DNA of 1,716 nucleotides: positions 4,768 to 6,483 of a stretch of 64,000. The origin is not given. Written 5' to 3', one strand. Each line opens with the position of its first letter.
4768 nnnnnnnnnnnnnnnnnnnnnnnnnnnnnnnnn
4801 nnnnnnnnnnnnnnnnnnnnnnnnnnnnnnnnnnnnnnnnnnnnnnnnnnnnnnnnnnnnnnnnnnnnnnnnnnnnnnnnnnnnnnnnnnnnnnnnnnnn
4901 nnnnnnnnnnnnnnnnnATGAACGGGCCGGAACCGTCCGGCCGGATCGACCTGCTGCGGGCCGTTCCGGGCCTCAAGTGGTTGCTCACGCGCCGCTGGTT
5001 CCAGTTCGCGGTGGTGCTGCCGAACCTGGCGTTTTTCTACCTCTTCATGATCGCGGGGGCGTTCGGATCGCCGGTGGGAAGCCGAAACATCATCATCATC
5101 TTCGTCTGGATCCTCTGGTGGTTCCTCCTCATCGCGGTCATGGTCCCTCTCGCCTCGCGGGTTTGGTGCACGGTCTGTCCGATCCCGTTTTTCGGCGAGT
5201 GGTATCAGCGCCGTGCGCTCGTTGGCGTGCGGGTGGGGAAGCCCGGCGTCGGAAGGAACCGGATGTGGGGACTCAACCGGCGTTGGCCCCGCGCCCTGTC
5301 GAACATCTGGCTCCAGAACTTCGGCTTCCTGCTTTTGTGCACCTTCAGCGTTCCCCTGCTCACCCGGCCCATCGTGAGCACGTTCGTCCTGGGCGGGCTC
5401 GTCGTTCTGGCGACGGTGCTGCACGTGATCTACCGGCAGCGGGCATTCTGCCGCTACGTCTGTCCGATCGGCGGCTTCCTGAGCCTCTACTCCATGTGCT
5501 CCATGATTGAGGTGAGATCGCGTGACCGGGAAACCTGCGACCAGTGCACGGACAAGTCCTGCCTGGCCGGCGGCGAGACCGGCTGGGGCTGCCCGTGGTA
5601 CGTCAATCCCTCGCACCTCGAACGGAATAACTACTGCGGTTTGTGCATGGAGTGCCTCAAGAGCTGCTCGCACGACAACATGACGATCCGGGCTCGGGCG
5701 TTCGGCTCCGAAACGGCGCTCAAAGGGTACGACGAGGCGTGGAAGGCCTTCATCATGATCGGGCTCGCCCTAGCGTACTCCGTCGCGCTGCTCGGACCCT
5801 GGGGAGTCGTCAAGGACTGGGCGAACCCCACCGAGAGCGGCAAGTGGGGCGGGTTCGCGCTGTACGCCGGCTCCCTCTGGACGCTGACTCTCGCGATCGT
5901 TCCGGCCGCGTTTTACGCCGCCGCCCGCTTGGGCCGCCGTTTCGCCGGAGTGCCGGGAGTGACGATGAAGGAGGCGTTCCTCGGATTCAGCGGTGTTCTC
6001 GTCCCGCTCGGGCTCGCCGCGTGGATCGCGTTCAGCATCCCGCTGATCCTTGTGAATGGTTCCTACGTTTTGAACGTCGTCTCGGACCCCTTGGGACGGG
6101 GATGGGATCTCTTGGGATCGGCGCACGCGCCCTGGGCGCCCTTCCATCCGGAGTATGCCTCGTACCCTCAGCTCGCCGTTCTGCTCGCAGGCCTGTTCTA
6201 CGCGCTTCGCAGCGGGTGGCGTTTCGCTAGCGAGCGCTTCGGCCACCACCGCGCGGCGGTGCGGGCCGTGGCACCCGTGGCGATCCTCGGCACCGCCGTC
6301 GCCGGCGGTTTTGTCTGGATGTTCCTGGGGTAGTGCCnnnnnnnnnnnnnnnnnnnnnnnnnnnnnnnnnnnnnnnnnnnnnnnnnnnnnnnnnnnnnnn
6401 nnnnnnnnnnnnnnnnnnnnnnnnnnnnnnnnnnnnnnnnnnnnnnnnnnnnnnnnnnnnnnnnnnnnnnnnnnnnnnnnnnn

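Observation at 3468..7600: Operon of two complete CuA cupredoxins, a NapH/CcoG-like membrane polyferredoxin, a dihaem cytochrome c and a blue-copper protein, with no oxidase or N2O-reductase catalytic subunit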

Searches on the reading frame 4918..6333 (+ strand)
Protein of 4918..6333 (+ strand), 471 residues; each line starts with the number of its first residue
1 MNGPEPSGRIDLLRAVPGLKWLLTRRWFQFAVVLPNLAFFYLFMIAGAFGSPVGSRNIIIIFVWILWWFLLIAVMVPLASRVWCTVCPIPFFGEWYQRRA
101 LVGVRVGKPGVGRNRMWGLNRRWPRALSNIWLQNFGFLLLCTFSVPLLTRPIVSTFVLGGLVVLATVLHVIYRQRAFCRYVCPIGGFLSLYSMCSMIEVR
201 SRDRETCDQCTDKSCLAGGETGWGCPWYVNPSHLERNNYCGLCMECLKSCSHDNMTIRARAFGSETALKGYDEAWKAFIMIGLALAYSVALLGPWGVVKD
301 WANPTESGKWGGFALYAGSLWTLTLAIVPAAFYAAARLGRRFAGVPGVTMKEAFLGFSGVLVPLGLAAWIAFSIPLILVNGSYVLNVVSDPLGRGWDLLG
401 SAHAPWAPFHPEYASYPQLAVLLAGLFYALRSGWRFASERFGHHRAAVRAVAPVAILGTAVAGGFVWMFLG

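Call 3: search_protein_families(library=pfam, proteins=[window:4918-6333:+], max_evalue=0.01)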
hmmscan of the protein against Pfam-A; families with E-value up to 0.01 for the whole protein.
window:4918-6333:+ (471 aa): 1 family
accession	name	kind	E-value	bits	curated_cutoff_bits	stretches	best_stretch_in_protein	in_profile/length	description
PF12801.12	Fer4_5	-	3.6e-06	27.3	22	2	158-191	4-37/48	4Fe-4S binding domain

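Call 4: search_protein_families(library=ncbifam, proteins=[window:4918-6333:+], max_evalue=0.01)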
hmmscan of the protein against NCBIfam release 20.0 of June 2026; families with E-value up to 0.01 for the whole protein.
window:4918-6333:+ (471 aa): 3 families
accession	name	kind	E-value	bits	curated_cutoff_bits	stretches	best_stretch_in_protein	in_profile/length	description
TIGR02163.1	napH_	subfamily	6.2e-12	45.6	213.05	1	144-257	139-253/255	NapH/MauN family ferredoxin-type protein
NF007013.0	PRK09477.1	equivalog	2e-08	33.7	234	1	135-261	152-280/286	quinol dehydrogenase ferredoxin subunit NapH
NF046105.1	TransRegNosR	equivalog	0.0018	16.6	1000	1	164-211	584-633/680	transcriptional regulator NosR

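Call 6: find_homologous_proteins(query=window:4918-6333:+)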
Query window:4918-6333:+ (471 aa): 2892 proteins with E <= 0.001 among 8000 candidates; the best 120 are listed.
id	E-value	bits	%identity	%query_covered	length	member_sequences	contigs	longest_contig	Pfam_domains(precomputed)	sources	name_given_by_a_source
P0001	1.7e-298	1008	92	99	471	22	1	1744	PF12801.13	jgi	-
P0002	9.9e-276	933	85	100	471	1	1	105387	PF12801.13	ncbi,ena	-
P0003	1.0e-266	904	81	100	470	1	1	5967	PF12801.13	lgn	-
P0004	2.3e-261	886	78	100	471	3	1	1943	-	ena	-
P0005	1.4e-259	880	78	100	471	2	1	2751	-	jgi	jgi:polyferredoxin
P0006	1.7e-258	876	78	100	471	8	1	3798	-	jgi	jgi:hypothetical protein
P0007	6.9e-258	874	79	99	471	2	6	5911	-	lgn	-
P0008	1.8e-257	873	79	100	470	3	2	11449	PF12801.13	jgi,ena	-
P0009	1.4e-256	870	79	100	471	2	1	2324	PF12801.13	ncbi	-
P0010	7.5e-256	868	77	100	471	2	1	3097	-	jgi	jgi:hypothetical protein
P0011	2.6e-253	859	76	100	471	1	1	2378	-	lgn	-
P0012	2.5e-252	856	75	100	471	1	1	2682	PF12801.13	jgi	-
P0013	8.9e-252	854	76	100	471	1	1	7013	-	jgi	-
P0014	9.2e-252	854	77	100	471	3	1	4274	PF12801.13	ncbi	-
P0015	1.2e-251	854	78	100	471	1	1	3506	-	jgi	-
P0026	1.5e-219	748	66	100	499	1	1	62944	-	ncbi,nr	ncbi:MAG: 4Fe-4S binding protein [Planctomycetes bacterium]|nr:4Fe-4S binding protein [Planctomyceto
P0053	8.7e-194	663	60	100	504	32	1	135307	-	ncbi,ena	-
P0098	6.6e-187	640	60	98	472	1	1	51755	-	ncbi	ncbi:MAG: 4Fe-4S binding protein [Acidobacteriota bacterium]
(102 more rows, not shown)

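Call 8: find_encoding_contigs(protein=P0053, flank=10000, max_places=2)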
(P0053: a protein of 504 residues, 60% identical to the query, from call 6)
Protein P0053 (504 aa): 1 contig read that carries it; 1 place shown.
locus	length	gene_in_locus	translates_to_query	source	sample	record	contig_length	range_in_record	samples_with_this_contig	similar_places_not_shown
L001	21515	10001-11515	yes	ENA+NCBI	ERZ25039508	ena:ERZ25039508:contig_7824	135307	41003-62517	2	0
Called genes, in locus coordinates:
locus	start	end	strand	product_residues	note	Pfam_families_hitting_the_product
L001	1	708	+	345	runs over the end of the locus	PF07517:SecA_DEAD, PF01043:SecA_PP_bind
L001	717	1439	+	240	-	PF21090:P-loop_SecA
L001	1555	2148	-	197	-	PF03553:Na_H_antiporter, PF03600:CitMHS (weak)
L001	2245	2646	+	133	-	-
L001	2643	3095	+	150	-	-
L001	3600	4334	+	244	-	-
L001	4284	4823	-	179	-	PF04461:YajQ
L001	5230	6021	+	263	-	-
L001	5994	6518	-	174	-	PF02366:PMT, PF02516:STT3 (weak), PF13231:PMT_2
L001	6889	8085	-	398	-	PF01266:DAO (weak), PF01593:Amino_oxidase, PF13450:NAD_binding_8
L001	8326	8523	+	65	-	-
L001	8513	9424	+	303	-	PF08545:ACP_syn_III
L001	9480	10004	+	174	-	PF13473:Cupredoxin_1 (faint)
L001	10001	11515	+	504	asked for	-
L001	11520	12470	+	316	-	PF00116:COX2 (weak), PF00034:Cytochrom_C (faint), PF13442:Cytochrome_CBB3 (faint)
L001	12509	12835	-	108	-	PF13517:FG-GAP_3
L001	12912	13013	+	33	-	-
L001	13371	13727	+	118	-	-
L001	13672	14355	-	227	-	-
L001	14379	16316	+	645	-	PF07715:Plug, PF00593:TonB_dep_Rec_b-barrel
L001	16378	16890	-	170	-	-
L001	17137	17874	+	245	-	PF13483:Lactamase_B_3, PF12706:Lactamase_B_2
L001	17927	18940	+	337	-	PF04389:Peptidase_M28 (faint), PF01546:Peptidase_M20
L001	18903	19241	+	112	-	PF01546:Peptidase_M20 (weak)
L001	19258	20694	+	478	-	PF05448:AXE1 (faint), PF02129:Peptidase_S15, PF20434:BD-FAE (weak), PF00561:Abhydrolase_1 (weak), PF12146:Hydrolase_4 (weak), PF12697:Abhydrolase_6, PF00326:Peptidase_S9 (weak), PF01738:DLH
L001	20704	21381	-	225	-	PF01564:Spermine_synth (weak)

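Call 9: find_encoding_contigs(protein=P0026, flank=10000, max_places=2)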
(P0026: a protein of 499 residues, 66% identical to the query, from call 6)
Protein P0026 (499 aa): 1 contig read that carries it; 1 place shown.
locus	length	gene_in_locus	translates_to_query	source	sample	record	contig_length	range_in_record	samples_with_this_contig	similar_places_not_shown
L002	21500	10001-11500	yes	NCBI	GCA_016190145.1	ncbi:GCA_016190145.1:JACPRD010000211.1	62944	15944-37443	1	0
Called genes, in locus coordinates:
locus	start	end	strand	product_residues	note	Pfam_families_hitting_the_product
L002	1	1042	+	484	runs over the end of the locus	PF02321:OEP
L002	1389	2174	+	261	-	PF12849:PBP_like_2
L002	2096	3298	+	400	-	PF12849:PBP_like_2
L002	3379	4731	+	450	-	PF16930:Porin_5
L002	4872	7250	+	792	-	PF21623:HK_sensor_dom_bact, PF00672:HAMP, PF00512:HisKA (weak), PF02518:HATPase_c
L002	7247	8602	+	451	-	PF00072:Response_reg, PF00158:Sigma54_activat, PF14532:Sigma54_activ_2, PF00004:AAA (weak), PF07728:AAA_5, PF25601:AAA_lid_14, PF02954:HTH_8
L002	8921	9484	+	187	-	PF13473:Cupredoxin_1 (faint), PF00116:COX2 (faint)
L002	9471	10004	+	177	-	PF02915:Rubrerythrin (faint)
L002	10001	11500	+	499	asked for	-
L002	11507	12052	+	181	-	PF13473:Cupredoxin_1 (weak), PF00116:COX2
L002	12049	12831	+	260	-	PF13620:CarboxypepD_reg (weak)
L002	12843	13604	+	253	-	PF13620:CarboxypepD_reg (weak)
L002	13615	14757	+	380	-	PF03150:CCP_MauG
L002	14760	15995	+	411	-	PF03150:CCP_MauG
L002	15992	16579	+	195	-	-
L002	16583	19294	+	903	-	PF18465:Rieske_3, PF00384:Molybdopterin, PF01568:Molydop_binding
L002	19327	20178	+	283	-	PF00034:Cytochrom_C, PF13442:Cytochrome_CBB3, PF00034:Cytochrom_C (weak)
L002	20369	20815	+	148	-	PF00376:MerR, PF13411:MerR_1, PF09278:MerR-DNA-bind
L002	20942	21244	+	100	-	-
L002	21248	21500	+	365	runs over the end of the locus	PF18423:zf_CopZ, PF02411:MerT, PF00403:HMA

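Call 10: find_encoding_contigs(protein=P0098, flank=10000, max_places=2)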
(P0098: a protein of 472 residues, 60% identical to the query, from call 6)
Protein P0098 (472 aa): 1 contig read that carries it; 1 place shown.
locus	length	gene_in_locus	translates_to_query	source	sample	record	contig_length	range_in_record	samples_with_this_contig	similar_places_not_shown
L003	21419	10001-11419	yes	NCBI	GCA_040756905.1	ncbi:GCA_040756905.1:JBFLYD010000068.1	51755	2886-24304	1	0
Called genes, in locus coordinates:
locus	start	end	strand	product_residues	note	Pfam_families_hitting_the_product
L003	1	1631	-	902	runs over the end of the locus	PF01266:DAO (faint), PF01494:FAD_binding_3 (faint), PF03486:HI0933_like (faint), PF04820:Trp_halogenase (faint), PF07992:Pyr_redox_2 (faint), PF13450:NAD_binding_8 (faint), PF13454:NAD_binding_9 (faint)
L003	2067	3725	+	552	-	PF02652:Lactate_perm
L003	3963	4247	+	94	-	PF00708:Acylphosphatase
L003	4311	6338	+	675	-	PF26549:Tricorn_N, PF26550:Tricorn_2nd, PF07676:PD40 (weak), PF26550:Tricorn_2nd (weak), PF26549:Tricorn_N, PF26550:Tricorn_2nd (weak), PF20434:BD-FAE, PF00326:Peptidase_S9, +4 more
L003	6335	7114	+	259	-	PF00459:Inositol_P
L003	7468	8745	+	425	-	-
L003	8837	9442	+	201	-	PF00127:Copper-bind (faint), PF14686:fn3_3 (faint), PF13620:CarboxypepD_reg (faint)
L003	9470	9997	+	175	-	-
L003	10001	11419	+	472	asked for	-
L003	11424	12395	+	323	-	PF00116:COX2, PF13442:Cytochrome_CBB3 (faint), PF00034:Cytochrom_C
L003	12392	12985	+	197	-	PF08534:Redoxin (weak), PF02630:SCO1-SenC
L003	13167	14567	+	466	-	PF00512:HisKA (weak), PF02518:HATPase_c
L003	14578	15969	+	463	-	PF00072:Response_reg, PF00158:Sigma54_activat, PF14532:Sigma54_activ_2, PF00004:AAA (weak), PF07728:AAA_5, PF25601:AAA_lid_14, PF02954:HTH_8 (weak)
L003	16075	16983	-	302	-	PF01479:S4, PF00849:PseudoU_synth_2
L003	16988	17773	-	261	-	PF01790:LGT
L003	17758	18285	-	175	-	PF01252:Peptidase_A8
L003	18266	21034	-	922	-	PF00133:tRNA-synt_1, PF09334:tRNA-synt_1g (weak), PF13603:tRNA-synt_1_2 (weak), PF01921:tRNA-synt_1f (weak), PF08264:Anticodon_1, PF06827:zf-FPG_IleRS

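Call 12: search_solved_structures(query=window:4918-6333:+, max_evalue=1, show_alignments=2)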
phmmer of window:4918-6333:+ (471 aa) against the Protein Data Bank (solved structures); distinct sequences matched with E-value up to 1: 0.

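Call 15: find_related_loci(query=A1, collection=genome_contigs, flank=10000)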
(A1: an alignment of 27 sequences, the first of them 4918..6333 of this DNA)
Query A1 (471 aa) in genome_contigs; peptide patterns used: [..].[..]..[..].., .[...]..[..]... (x = any residue, [..] = any of these).
281 stretches matched a pattern; 230 encode a relative of the query (tblastn E <= 1e-3); the best 80 are kept; 80 distinct loci.
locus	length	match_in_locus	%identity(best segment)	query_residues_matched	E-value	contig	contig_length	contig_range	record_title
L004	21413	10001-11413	85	1-471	0e+0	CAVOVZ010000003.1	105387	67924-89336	MAG: Terriglobia bacterium isolate MFD00032.bin.1.110 genome assembly, contig: contig_105833, whole genome shotgun seque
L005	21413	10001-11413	79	1-471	0e+0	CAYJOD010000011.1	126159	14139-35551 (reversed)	MAG TPA_asm: uncultured Candidatus Binatia bacterium isolate ERP124720_co1_58 genome assembly, contig: NODE_189_length_1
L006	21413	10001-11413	66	1-471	0e+0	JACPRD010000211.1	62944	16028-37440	MAG: Planctomycetota bacterium isolate NC_groundwater_670_Ag_B-0.1um_68_49 B_1_S1_Biohub_coassembly_k141_5570465, whole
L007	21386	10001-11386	69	9-471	0e+0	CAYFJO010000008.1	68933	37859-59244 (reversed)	MAG TPA_asm: uncultured Pirellulaceae bacterium isolate ERP003628_co1_109 genome assembly, contig: NODE_54_length_68933_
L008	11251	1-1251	70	55-471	0e+0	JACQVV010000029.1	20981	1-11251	MAG: Planctomycetota bacterium isolate NC_groundwater_1472_Ag_S-0.65um_69_29 S_p65_S5_coassembly_k141_358040, whole geno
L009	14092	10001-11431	61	5-471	0e+0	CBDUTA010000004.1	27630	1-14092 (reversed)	MAG TPA_asm: uncultured bacterium isolate SRR22302374_binner23_Refined_47 genome assembly, contig: ERZ26661914.807, whol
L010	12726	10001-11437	62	2-471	0e+0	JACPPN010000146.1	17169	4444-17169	MAG: Acidobacteria bacterium isolate NC_groundwater_628_Ag_B-0.1um_65_34 B_1_S1_Biohub_coassembly_k141_1871803, whole ge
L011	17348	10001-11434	62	7-471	0e+0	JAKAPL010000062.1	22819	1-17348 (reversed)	MAG: Myxococcales bacterium isolate YF1.bin66 NODE_2386_length_22819_cov_5.065574, whole genome shotgun sequence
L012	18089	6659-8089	60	5-471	0e+0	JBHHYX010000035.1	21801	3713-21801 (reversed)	MAG: Acidobacteriota bacterium isolate Maj_2_bin.26 NODE_1125_length_21801_cov_7.283500, whole genome shotgun sequence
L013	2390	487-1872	59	9-471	0e+0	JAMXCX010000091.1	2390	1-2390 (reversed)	MAG: Candidatus Omnitrophota bacterium isolate MohnsGC05_bin006 NODE_100_length_2390_cov_7.301340, whole genome shotgun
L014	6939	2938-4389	58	9-471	0e+0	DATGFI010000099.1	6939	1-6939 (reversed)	MAG TPA_asm: Planctomycetota bacterium isolate SMAG_U9724 k141_1499101, whole genome shotgun sequence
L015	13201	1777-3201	58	9-471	0e+0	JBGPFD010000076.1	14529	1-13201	MAG: Thermoanaerobaculia bacterium isolate OBJ_0618_7090110_75 k141_5718099_length_14529_cov_19.2491, whole genome shotg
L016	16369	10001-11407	58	3-471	0e+0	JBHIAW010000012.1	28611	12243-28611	MAG: bacterium isolate K_2_bin.52 NODE_590_length_28611_cov_10.391056, whole genome shotgun sequence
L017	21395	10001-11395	58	7-471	0e+0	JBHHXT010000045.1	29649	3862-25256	MAG: bacterium isolate D_1_bin.22 NODE_333_length_29649_cov_19.826012, whole genome shotgun sequence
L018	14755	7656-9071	62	9-471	0e+0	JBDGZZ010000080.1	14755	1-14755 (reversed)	MAG: Gemmatimonadota bacterium isolate M3-44_Bin_125 M3-44_Bin_125_scaffold_16647, whole genome shotgun sequence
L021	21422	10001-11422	61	9-471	0e+0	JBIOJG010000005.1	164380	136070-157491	MAG: Candidatus Binatia bacterium isolate GcC5-6 k141_1062577_length_164380_cov_109.9867, whole genome shotgun sequence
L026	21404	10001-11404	55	4-471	0e+0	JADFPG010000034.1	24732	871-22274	MAG: Candidatus Neomarinimicrobiota bacterium isolate B71T3L11 B71T3L11_NODE1557, whole genome shotgun sequence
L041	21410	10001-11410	56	2-471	5e-175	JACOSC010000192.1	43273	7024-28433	MAG: Acidobacteria bacterium isolate NC_groundwater_8_Pr7_B-0.1um_54_23 FFV18_Bp1_scaffold_471406, whole genome shotgun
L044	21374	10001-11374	54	9-471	5e-174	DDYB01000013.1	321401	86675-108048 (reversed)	MAG TPA_asm: Desulfobacteraceae bacterium UBA2245 UBA2245_contig_215, whole genome shotgun sequence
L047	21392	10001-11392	54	9-471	6e-173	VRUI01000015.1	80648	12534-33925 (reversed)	MAG: Planctomycetota bacterium isolate MohnsGC08_bin187 NODE_15_length_80648_cov_48.014881, whole genome shotgun sequenc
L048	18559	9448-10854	57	3-471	1e-172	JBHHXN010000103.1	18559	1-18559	MAG: bacterium isolate D_1_bin.48 NODE_916_length_18559_cov_10.585819, whole genome shotgun sequence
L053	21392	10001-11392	55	9-471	3e-169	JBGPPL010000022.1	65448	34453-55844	MAG: Terriglobia bacterium isolate OBJ2_061818_050_14 k141_2122201_length_65448_cov_12.9972, whole genome shotgun sequen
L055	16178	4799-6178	53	11-471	2e-168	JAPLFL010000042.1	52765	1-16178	MAG: Candidatus Kapaibacterium sp. isolate LacPavin_0818_WC55_MAG_34_17 LacPavin_0818_WC55_scaffold_1029699, whole genom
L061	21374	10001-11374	53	2-462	7e-164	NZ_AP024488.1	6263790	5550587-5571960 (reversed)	Desulfoluna limicola strain ASN36 chromosome, complete genome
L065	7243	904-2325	53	6-471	9e-164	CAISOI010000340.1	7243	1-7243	MAG: uncultured Chthonomonas sp. isolate Umea1_bin-0718 genome assembly, contig: bin-0718:340/960, whole genome shotgun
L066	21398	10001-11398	56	2-471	3e-163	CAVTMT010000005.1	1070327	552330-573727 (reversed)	MAG: uncultured bacterium isolate MFD05942.bin.1.375 genome assembly, contig: contig_25937, whole genome shotgun sequenc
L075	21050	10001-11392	55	9-471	1e-160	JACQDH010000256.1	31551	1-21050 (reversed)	MAG: Acidobacteria bacterium isolate NC_groundwater_989_Pr1_S-0.65um_64_10 Montesol18_Sp65_coassembly_scaffold_1828443,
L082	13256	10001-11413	51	6-469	1e-156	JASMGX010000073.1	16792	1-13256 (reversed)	MAG: Pirellulales bacterium isolate ETNP7_MAG_59 NODE_73_length_16792_cov_4.446784, whole genome shotgun sequence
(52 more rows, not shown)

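Call 33: predict_structure(alignment_id=A1)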
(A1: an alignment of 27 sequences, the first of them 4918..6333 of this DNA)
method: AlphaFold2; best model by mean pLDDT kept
length: 471 residues; sequences in the alignment: 27
mean_pLDDT: 75.3   pTM: 0.78
mean pLDDT of the five models: 75.3, 73.5, 72.3, 72.1, 72.1
residues with pLDDT >= 90: 101; 70-90: 239; 50-70: 82; < 50: 49
segments of 3 or more residues with pLDDT < 50: 1-6, 51-55, 57-59, 104-119, 211-224, 238-242
pLDDT, mean of each block of 10 residues (from residue 1): 49 82 76 79 75 48 55 62 68 74 45 41 76 84 75 80 87 75 74 77 59 43 50 52 57 72 77 89 87 81 86 92 94 95 87 92 90 80 75 76 76 86 93 91 90 95 90 77
secondary structure, 60 per line:
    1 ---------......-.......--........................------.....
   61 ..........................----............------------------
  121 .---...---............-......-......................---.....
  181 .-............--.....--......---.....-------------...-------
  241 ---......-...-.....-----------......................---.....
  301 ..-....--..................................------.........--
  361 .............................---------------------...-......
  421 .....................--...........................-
elements in order: H12-15 H17-23 H26-49 H56-86 H91-102 H131-142 H144-149 H151-171 H176-181 H183-194 E197-201 H204-209 H213-217 H244-249 E255-259 H271-292 H296-302 H304-307 H310-343 H350-358 H361-389 H415-441 H444-470
